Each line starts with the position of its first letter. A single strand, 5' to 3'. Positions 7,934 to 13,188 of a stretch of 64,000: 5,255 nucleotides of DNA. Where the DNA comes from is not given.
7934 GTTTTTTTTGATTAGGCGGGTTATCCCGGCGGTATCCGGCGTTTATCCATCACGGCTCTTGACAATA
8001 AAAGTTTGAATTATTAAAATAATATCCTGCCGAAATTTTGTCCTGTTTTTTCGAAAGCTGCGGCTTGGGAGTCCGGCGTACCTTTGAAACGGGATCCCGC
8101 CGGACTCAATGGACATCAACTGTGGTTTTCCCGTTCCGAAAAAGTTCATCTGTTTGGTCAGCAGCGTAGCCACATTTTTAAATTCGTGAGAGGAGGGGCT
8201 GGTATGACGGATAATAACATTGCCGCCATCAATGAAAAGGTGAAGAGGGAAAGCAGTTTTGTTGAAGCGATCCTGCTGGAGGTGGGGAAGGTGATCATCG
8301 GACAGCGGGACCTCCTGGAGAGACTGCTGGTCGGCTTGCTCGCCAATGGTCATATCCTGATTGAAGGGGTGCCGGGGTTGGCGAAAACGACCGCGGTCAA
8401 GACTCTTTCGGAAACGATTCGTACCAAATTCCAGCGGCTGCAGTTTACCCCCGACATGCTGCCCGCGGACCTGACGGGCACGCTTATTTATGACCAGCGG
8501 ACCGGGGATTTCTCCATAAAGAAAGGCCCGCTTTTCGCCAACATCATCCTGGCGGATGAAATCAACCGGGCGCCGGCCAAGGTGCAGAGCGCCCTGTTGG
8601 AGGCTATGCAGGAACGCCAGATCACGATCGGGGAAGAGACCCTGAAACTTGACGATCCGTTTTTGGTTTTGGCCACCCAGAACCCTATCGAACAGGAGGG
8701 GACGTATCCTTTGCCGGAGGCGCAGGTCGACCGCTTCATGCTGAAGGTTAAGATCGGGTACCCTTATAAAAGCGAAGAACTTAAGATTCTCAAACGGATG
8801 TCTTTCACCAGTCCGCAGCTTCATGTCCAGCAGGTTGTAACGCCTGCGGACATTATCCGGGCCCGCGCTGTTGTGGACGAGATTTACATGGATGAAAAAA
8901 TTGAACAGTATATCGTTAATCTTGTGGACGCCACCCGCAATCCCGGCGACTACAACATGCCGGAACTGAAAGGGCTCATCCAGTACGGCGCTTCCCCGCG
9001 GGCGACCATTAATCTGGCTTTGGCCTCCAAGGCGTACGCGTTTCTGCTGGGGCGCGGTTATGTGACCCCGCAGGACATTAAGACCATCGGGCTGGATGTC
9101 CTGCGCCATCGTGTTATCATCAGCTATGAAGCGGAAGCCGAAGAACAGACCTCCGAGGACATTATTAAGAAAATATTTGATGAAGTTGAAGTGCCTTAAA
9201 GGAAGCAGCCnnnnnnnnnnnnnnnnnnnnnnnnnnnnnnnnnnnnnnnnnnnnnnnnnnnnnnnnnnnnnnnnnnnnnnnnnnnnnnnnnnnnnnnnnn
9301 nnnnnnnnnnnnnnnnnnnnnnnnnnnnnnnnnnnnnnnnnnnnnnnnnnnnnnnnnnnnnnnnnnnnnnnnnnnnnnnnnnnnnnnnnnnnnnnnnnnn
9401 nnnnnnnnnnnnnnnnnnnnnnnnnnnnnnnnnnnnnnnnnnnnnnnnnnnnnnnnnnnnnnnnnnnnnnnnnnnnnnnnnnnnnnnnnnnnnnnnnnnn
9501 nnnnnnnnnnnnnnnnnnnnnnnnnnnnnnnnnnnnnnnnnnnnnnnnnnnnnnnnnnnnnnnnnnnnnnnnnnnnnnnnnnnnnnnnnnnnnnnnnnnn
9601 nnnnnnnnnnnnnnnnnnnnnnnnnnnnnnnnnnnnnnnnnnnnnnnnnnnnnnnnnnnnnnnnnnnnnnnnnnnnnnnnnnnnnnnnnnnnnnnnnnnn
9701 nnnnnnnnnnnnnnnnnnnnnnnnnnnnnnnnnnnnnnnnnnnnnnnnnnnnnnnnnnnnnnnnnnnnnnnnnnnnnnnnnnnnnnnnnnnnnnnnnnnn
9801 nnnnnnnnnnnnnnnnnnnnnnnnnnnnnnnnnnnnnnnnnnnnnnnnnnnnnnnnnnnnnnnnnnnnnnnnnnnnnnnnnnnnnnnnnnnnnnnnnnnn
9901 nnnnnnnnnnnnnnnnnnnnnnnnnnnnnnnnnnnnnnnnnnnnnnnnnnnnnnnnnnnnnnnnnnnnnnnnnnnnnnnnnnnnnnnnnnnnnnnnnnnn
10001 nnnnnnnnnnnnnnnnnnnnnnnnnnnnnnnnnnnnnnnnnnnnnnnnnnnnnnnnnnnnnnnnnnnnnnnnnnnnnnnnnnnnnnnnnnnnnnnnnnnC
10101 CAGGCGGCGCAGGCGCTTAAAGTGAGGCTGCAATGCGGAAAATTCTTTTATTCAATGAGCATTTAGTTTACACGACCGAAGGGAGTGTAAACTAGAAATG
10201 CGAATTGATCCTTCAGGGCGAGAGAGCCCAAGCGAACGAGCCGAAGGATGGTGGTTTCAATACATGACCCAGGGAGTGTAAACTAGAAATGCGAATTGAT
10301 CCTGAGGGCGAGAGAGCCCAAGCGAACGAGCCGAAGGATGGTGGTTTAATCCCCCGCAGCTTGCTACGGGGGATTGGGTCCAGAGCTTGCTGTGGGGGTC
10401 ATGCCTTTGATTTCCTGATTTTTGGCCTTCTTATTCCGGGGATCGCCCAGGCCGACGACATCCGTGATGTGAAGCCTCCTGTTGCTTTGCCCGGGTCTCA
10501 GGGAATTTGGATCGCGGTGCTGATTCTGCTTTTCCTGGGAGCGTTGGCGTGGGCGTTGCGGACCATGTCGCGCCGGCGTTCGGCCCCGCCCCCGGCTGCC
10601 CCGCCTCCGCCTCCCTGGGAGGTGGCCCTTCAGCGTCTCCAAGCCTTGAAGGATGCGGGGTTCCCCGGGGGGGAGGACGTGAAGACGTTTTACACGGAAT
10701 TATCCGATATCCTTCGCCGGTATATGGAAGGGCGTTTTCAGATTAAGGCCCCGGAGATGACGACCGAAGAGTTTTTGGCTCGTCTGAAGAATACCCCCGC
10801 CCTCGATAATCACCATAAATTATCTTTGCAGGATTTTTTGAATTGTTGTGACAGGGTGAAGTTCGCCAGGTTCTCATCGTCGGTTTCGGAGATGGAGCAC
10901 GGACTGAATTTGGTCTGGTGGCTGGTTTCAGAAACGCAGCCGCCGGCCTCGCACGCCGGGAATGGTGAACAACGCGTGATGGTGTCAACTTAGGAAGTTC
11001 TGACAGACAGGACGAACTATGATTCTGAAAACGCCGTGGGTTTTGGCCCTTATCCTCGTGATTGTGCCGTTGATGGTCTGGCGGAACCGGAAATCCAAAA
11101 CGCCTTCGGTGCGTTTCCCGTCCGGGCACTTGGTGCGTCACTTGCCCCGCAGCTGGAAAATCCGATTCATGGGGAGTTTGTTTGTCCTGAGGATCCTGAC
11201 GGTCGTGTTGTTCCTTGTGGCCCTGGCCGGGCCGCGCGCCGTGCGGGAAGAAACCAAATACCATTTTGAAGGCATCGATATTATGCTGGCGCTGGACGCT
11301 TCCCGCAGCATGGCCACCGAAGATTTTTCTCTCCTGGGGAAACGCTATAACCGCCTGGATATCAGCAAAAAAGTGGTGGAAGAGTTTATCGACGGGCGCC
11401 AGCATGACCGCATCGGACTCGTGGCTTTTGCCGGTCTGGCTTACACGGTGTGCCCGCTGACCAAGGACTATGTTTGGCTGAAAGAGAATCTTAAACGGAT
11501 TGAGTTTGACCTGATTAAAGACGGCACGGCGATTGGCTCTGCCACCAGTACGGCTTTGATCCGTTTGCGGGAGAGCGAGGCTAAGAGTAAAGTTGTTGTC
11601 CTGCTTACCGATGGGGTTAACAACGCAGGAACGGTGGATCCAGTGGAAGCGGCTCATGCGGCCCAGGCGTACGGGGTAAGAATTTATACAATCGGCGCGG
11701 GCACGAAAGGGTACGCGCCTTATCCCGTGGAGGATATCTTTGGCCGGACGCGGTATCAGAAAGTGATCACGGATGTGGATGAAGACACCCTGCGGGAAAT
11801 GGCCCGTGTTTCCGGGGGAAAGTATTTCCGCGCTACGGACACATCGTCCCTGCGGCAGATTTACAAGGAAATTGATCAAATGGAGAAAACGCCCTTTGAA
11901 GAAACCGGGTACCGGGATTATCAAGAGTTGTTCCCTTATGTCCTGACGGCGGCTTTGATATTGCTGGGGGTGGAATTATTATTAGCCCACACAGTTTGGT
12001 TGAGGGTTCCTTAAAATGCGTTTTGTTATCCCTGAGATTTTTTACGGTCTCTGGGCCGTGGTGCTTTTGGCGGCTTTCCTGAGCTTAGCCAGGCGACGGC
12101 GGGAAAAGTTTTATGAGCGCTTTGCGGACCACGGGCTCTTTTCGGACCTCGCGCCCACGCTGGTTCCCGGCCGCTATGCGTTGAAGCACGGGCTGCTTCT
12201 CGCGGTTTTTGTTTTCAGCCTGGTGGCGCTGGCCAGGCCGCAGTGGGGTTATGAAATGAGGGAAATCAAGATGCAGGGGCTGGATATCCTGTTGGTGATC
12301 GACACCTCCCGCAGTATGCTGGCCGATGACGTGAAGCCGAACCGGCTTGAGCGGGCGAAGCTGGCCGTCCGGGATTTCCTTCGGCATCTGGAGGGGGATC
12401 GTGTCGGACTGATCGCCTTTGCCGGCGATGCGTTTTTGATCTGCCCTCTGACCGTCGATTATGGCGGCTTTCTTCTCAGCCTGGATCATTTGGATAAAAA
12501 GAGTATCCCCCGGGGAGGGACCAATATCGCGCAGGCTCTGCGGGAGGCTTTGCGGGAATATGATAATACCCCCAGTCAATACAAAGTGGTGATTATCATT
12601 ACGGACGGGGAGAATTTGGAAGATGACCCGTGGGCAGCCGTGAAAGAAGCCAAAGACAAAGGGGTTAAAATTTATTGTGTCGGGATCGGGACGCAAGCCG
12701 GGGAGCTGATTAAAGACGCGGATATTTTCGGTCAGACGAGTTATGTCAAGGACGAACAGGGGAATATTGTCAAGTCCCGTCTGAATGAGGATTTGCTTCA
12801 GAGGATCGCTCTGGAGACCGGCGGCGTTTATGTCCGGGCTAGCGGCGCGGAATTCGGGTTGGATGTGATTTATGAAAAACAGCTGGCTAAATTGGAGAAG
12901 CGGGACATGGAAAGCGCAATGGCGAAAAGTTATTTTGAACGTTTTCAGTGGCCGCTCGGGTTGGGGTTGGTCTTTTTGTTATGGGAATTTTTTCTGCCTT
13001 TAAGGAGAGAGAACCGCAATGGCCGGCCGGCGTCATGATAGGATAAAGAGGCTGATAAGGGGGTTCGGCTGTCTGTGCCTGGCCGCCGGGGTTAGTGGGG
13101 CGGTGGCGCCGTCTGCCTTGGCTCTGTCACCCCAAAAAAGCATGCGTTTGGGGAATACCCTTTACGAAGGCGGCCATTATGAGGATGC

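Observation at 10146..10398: Structured ~175-250 nt intergenic element present at two loci, tandemly duplicated at one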

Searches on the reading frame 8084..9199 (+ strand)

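Call 72: search_protein_families(library=pfam, proteins=[window:8084-9199:+], max_evalue=0.01)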
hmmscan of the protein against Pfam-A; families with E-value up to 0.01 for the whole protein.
window:8084-9199:+ (371 aa): 8 families
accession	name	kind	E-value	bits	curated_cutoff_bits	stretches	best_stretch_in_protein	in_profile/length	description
PF07726.17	AAA_3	-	4.3e-65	218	27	1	90-220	1-131/131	ATPase family associated with various cellular activities (AAA)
PF17863.7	AAA_lid_2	-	1.7e-20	72.9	22.7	1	299-364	9-74/74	AAA lid domain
PF07728.20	AAA_5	-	1.7e-15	57.7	22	1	90-218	1-139/139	AAA domain (dynein-related subfamily)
PF20030.5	bpMoxR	-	1.1e-14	54.4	27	1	62-227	5-169/205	MoxR domain in the MoxR-vWA-beta-propeller ternary systems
PF00493.29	MCM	-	4.9e-08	32.8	23.3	1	85-203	54-175/224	MCM P-loop domain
PF00158.32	Sigma54_activat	-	0.00034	20.8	20.2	1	133-204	68-147/168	Sigma-54 interaction domain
PF05496.18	RuvB_N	-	0.00071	19.8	27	1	89-182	34-115/159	Holliday junction DNA helicase RuvB P-loop domain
PF00004.35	AAA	-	0.0065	17.4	21.2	0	91-202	1-111/131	ATPase family associated with various cellular activities (AAA)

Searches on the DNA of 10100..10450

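Call 7: search_rna_families(source=window, start=10100, end=10450, threshold=evalue, max_evalue=10, show_alignments=3)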
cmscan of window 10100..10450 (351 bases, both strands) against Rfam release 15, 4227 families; matches with E-value up to 10: 0.
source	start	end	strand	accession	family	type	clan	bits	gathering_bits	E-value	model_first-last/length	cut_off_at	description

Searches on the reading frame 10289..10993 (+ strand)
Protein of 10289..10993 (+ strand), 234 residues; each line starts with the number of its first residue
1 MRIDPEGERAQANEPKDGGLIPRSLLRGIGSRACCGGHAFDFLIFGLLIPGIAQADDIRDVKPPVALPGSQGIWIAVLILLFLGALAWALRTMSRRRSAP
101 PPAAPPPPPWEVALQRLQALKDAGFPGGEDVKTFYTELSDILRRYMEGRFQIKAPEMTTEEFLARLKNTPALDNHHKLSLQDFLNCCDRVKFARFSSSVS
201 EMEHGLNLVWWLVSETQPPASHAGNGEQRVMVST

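Call 72: search_protein_families(library=pfam, proteins=[window:10289-10993:+], max_evalue=0.01)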
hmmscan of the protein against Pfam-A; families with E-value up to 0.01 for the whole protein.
window:10289-10993:+ (234 aa): 2 families
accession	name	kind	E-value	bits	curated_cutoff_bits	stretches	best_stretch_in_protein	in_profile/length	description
PF14316.11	DUF4381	-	2.2e-07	31.7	27.2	1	57-175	5-110/145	Domain of unknown function (DUF4381)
PF19865.4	DUF6338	-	0.00078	19.5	26.5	1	31-117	41-129/205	Family of unknown function (DUF6338)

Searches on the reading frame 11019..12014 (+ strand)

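Call 72: search_protein_families(library=pfam, proteins=[window:11019-12014:+], max_evalue=0.01)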
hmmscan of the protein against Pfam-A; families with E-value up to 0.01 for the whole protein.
window:11019-12014:+ (331 aa): 4 families
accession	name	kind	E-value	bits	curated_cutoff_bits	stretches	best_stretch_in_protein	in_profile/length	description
PF00092.34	VWA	-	2.2e-23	83.8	23.8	1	87-283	1-173/174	von Willebrand factor type A domain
PF13519.12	VWA_2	-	1e-17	65.2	27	1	88-199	1-106/107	von Willebrand factor type A domain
PF07584.16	BatA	-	1.1e-08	35.8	25.9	1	1-72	1-77/77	Aerotolerance regulator N-terminal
PF06707.17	DUF1194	-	1e-05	25.3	27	1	87-225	5-152/206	Protein of unknown function (DUF1194)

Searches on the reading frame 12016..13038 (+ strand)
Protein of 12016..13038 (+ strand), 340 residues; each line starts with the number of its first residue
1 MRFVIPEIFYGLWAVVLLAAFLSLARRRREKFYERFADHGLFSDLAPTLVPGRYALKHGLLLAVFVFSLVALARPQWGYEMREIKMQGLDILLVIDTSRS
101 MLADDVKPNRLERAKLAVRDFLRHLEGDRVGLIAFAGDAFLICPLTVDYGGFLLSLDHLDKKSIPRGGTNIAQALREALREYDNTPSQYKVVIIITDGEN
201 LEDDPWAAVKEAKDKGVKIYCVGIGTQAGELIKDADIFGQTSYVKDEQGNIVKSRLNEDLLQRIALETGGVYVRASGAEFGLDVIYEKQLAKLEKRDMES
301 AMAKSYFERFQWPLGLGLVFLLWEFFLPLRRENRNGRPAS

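Call 72: search_protein_families(library=pfam, proteins=[window:12016-13038:+], max_evalue=0.01)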
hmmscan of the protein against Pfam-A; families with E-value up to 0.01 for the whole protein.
window:12016-13038:+ (340 aa): 6 families
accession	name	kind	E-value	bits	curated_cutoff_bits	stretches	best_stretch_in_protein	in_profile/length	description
PF13519.12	VWA_2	-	2.4e-24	86.5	27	1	91-199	1-107/107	von Willebrand factor type A domain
PF00092.34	VWA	-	4.7e-20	72.9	23.8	1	90-227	1-142/174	von Willebrand factor type A domain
PF13768.12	VWA_3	-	6.2e-06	26.8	27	1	163-227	72-136/155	von Willebrand factor type A domain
PF05762.20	VWA_CoxE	-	0.00011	22.2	26.4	1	166-205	127-166/222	VWA domain containing CoxE-like protein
PF01882.25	DUF58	-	0.0007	19.3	23.4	1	87-197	34-142/216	Protein of unknown function DUF58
PF07002.22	Copine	-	0.0038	17.2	27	1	167-230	84-151/218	Copine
